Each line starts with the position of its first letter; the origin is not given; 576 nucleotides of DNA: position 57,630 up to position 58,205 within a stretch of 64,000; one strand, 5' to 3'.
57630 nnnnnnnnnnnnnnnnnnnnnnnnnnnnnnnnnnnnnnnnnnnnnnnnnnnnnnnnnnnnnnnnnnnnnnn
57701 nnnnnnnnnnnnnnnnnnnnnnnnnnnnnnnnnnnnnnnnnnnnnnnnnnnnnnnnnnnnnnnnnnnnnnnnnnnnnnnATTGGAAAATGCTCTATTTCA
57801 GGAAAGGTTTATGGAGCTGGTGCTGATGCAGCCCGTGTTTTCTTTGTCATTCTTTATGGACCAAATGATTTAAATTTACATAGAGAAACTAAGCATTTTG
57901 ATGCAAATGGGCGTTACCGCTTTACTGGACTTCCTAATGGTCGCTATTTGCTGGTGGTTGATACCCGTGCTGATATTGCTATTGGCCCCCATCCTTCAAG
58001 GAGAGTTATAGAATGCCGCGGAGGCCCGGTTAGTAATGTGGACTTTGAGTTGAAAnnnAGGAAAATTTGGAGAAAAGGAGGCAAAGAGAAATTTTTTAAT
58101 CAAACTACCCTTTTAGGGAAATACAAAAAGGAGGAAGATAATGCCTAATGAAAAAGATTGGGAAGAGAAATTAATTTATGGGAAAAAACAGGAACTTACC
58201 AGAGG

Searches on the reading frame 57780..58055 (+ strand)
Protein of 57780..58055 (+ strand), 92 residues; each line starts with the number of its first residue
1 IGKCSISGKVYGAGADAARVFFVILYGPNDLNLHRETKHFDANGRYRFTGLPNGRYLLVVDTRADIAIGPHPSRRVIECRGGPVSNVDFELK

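Call 52: find_related_loci(query=A2, collection=genome_contigs, flank=10000)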
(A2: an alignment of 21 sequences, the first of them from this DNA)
Query A2 (92 aa) in genome_contigs; peptide patterns used: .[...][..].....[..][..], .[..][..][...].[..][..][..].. (x = any residue, [..] = any of these).
45 stretches matched a pattern; 7 encode a relative of the query (tblastn E <= 1e-3); 7 distinct loci.
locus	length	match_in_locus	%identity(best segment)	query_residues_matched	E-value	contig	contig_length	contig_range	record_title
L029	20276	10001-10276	68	1-92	3e-43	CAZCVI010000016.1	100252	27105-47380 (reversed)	MAG TPA_asm: uncultured Clostridia bacterium isolate binchicken_co113_160 genome assembly, contig: NODE_210_length_10025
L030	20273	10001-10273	66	2-92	3e-42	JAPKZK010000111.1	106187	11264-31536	MAG: Candidatus Aminicenantes bacterium isolate LacPavin_0920_SED2_MAG_46_26 LacPavin_0920_SED2_scaffold_795277, whole g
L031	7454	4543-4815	69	2-92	2e-41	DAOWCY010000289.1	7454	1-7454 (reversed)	MAG TPA_asm: Candidatus Aminicenantes bacterium isolate CSMAG_1899 CSMAG_1899_k141_3956909_length_7454_cov_14.0175, whol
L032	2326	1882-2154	65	2-92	1e-38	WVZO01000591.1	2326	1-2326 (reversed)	MAG: Candidatus Aminicenantes bacterium isolate CS4-C025 C_merged_R1_(paired)_contig_142093, whole genome shotgun sequen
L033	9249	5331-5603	63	2-92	7e-37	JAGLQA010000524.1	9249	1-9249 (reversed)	MAG: Candidatus Aminicenantes bacterium isolate RS_8_31 ROV157_8.bin.31.fa_524, whole genome shotgun sequence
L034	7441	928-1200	57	2-92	4e-36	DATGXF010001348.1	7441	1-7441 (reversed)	MAG TPA_asm: Candidatus Deferrimicrobium sp. isolate SMAG_U10602 k141_42944, whole genome shotgun sequence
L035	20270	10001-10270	31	3-92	1e-11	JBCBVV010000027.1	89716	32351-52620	MAG: Bacteroidota bacterium isolate J06643_6 NODE_27_length_89716_cov_11.262274, whole genome shotgun sequence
